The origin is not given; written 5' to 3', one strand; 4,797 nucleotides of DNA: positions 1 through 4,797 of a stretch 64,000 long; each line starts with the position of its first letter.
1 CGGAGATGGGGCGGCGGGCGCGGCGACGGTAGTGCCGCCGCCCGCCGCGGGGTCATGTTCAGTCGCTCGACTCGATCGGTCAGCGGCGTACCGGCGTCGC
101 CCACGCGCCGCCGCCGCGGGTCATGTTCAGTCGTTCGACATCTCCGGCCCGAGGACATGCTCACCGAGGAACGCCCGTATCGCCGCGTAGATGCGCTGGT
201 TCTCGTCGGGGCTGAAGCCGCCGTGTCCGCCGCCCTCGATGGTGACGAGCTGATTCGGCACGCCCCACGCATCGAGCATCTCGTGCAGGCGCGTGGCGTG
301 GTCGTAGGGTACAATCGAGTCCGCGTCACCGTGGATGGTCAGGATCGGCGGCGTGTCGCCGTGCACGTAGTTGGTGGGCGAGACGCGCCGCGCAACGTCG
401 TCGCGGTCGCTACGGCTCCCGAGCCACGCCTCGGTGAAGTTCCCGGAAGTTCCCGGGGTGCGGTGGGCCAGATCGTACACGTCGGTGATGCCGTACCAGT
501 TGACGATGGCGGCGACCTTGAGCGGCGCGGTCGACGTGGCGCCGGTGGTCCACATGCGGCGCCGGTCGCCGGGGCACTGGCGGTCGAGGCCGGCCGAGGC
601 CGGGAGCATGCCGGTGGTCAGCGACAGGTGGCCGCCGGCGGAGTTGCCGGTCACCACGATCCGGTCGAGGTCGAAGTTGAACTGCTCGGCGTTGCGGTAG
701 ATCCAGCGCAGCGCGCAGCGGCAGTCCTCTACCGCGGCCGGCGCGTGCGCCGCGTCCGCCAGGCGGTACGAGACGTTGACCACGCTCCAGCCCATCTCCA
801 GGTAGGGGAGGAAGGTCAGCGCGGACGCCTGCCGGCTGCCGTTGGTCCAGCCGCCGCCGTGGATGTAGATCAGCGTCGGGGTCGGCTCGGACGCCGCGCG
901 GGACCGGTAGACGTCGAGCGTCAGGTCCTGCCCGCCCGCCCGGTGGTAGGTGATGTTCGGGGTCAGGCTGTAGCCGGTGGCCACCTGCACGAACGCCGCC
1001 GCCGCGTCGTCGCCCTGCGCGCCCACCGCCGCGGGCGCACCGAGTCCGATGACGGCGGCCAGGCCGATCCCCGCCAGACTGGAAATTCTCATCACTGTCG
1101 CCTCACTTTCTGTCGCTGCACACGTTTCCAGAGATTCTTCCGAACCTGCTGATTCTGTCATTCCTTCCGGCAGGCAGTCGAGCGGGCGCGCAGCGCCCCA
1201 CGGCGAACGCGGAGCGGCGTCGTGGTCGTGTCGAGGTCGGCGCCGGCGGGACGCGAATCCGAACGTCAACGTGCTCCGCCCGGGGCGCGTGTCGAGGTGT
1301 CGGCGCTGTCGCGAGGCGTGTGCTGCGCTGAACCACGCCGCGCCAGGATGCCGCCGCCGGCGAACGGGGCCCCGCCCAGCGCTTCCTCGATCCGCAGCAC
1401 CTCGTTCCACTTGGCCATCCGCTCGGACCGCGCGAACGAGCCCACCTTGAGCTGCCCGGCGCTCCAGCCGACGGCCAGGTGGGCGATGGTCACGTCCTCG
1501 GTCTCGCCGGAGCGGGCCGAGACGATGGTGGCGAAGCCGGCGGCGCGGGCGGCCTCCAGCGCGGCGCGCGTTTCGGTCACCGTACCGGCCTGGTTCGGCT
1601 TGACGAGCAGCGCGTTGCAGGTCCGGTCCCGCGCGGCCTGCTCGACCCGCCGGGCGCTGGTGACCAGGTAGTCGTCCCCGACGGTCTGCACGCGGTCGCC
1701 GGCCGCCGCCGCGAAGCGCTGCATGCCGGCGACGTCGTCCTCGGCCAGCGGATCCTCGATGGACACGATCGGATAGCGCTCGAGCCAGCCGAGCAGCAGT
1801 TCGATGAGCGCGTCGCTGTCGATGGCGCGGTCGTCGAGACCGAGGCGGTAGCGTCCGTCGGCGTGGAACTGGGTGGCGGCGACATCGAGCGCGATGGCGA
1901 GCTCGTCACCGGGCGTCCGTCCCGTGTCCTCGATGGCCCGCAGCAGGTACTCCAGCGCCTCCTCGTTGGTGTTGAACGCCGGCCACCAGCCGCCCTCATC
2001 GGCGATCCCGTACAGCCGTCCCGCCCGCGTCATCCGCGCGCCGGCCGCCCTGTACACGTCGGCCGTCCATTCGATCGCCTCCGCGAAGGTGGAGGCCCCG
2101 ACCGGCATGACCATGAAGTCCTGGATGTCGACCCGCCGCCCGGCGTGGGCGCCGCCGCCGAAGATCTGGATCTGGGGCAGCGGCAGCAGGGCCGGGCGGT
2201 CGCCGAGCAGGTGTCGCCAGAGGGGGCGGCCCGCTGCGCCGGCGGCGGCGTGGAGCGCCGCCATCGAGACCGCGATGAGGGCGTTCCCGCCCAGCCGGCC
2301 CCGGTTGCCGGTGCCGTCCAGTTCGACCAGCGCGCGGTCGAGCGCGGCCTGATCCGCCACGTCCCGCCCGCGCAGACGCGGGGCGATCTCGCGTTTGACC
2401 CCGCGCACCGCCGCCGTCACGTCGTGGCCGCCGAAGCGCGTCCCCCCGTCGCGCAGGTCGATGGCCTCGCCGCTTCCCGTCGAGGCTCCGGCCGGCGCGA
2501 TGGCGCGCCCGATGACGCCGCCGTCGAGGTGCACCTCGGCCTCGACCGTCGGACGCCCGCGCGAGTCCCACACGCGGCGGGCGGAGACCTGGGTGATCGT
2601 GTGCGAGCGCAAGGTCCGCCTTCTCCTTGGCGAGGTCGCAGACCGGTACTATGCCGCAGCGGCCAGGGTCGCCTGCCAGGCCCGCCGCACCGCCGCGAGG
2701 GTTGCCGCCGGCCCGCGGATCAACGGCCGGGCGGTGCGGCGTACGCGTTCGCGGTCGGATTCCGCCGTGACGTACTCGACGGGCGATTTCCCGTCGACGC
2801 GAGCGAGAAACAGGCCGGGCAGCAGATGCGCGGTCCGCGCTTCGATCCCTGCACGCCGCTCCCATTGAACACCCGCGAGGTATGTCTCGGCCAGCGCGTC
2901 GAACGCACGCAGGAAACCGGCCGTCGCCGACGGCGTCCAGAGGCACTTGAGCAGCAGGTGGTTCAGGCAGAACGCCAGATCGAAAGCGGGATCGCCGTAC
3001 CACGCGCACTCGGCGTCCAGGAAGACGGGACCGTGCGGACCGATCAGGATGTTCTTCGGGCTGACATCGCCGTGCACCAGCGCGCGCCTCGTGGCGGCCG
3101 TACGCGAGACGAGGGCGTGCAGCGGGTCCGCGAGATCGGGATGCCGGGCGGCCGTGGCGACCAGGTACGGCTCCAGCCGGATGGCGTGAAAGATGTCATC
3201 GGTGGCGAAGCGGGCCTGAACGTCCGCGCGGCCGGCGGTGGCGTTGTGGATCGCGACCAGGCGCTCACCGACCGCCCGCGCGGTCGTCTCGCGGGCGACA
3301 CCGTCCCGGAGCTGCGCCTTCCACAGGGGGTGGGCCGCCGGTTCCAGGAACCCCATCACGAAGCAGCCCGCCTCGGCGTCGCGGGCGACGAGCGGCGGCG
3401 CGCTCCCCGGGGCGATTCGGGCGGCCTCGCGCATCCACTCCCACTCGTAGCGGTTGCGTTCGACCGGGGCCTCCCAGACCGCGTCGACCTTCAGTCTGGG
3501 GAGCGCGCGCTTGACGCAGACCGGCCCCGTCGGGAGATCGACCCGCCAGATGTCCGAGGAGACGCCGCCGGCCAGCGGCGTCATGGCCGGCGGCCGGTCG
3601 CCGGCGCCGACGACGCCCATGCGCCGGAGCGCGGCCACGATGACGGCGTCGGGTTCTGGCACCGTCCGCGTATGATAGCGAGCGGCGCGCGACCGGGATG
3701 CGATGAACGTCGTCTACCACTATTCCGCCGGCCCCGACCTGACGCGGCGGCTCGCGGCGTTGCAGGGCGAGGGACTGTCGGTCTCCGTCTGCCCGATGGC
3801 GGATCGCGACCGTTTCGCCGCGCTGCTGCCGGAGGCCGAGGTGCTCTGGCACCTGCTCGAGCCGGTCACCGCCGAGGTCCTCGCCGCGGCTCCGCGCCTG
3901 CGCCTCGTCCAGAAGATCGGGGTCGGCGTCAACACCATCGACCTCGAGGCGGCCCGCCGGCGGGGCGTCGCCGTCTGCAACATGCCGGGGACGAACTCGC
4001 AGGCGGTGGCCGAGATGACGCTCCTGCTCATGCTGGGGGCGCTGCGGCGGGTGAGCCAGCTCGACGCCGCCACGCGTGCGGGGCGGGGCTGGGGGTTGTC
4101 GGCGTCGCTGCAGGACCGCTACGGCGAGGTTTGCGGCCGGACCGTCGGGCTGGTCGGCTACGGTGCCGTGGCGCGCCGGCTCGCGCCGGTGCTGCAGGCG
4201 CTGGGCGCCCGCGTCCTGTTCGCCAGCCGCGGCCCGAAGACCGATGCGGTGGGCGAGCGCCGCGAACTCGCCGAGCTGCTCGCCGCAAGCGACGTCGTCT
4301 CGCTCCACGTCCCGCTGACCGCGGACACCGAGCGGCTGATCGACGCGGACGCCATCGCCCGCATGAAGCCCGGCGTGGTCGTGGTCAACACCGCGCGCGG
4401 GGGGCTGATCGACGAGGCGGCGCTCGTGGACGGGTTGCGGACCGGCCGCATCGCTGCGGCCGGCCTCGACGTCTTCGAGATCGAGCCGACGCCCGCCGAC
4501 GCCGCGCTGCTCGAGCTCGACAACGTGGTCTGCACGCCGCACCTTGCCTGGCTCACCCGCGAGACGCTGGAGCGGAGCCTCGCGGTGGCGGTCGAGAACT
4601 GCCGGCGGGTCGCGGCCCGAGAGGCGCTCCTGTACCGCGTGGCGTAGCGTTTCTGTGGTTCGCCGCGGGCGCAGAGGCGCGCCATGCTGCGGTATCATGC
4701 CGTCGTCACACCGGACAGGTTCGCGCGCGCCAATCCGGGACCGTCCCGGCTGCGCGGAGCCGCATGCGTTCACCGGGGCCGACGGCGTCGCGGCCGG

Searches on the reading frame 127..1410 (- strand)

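Call 21: search_protein_families(library=pfam, proteins=[window:127-1410:-], max_evalue=0.001)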
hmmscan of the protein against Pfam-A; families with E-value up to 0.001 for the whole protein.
window:127-1410:- (427 aa): 7 families
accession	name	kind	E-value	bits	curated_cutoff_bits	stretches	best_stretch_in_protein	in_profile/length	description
PF20434.5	BD-FAE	-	9.2e-58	195.7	26.8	1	165-379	1-215/215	BD-FAE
PF07859.19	Abhydrolase_3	-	1.5e-26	93.9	25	1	180-397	1-207/210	alpha/beta hydrolase fold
PF00326.27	Peptidase_S9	-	3.3e-17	63.2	22.6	1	291-419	80-210/213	Prolyl oligopeptidase family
PF00135.34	COesterase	-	4.3e-11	42.9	27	1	163-275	86-209/515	Carboxylesterase family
PF08386.16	Abhydrolase_4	-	2.4e-06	28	21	1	346-415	27-91/103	TAP-like protein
PF01738.24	DLH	-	0.00013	22.1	21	1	348-404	138-194/217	Dienelactone hydrolase family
PF02230.22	Abhydrolase_2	-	0.00015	22.2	23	0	355-397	158-200/217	Phospholipase/Carboxylesterase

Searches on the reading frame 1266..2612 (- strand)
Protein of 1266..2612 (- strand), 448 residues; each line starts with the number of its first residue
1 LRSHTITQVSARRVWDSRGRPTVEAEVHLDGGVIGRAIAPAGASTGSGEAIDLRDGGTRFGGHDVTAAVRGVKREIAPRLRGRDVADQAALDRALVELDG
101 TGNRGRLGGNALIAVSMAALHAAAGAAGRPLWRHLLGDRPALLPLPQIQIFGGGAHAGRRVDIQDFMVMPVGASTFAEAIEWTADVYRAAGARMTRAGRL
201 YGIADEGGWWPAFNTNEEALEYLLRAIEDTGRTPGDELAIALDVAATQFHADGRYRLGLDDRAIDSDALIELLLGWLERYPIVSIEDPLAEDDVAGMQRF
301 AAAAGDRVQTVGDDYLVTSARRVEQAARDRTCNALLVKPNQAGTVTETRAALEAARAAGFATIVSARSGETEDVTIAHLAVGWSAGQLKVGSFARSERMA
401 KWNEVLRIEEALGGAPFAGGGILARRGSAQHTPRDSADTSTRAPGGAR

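Call 21: search_protein_families(library=pfam, proteins=[window:1266-2612:-], max_evalue=0.001)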
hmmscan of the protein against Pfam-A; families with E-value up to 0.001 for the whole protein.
window:1266-2612:- (448 aa): 3 families
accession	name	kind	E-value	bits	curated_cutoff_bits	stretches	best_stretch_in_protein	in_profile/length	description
PF00113.28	Enolase_C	-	5.3e-86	289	21.5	1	142-419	3-289/296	Enolase, C-terminal TIM barrel domain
PF03952.21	Enolase_N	-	6.6e-45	152.9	35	1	6-135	1-131/131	Enolase, N-terminal domain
PF13378.12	MR_MLE_C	-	2.9e-09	37.4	29.4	1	274-389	64-175/219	Enolase C-terminal domain-like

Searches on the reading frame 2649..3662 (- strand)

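Call 21: search_protein_families(library=pfam, proteins=[window:2649-3662:-], max_evalue=0.001)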
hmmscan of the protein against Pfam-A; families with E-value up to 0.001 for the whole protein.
window:2649-3662:- (337 aa): 2 families
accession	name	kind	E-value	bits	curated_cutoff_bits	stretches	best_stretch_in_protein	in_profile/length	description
PF01636.29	APH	-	3.3e-14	53.7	23.2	1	28-254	3-225/239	Phosphotransferase enzyme family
PF03881.20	Fructosamin_kin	-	0.00094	18.9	22.4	0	189-232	184-227/288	Fructosamine kinase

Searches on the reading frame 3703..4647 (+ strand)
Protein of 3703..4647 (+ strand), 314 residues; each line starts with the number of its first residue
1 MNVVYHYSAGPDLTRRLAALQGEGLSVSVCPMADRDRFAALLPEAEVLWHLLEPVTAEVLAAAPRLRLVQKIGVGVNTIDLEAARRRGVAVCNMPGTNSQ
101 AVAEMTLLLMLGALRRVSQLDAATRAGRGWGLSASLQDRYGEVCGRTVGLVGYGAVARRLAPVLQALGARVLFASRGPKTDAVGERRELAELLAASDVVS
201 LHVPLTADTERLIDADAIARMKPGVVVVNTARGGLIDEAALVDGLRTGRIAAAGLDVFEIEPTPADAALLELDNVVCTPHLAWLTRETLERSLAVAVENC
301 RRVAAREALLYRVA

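Call 21: search_protein_families(library=pfam, proteins=[window:3703-4647:+], max_evalue=0.001)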
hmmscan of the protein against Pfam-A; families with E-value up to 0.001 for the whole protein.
window:3703-4647:+ (314 aa): 2 families
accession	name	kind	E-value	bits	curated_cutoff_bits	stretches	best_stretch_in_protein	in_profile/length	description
PF02826.25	2-Hacid_dh_C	-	2.7e-53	180.4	25.1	1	108-282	2-178/178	D-isomer specific 2-hydroxyacid dehydrogenase, NAD binding domain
PF00389.36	2-Hacid_dh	-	1.3e-27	96.6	24.6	1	20-313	15-133/134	D-isomer specific 2-hydroxyacid dehydrogenase, catalytic domain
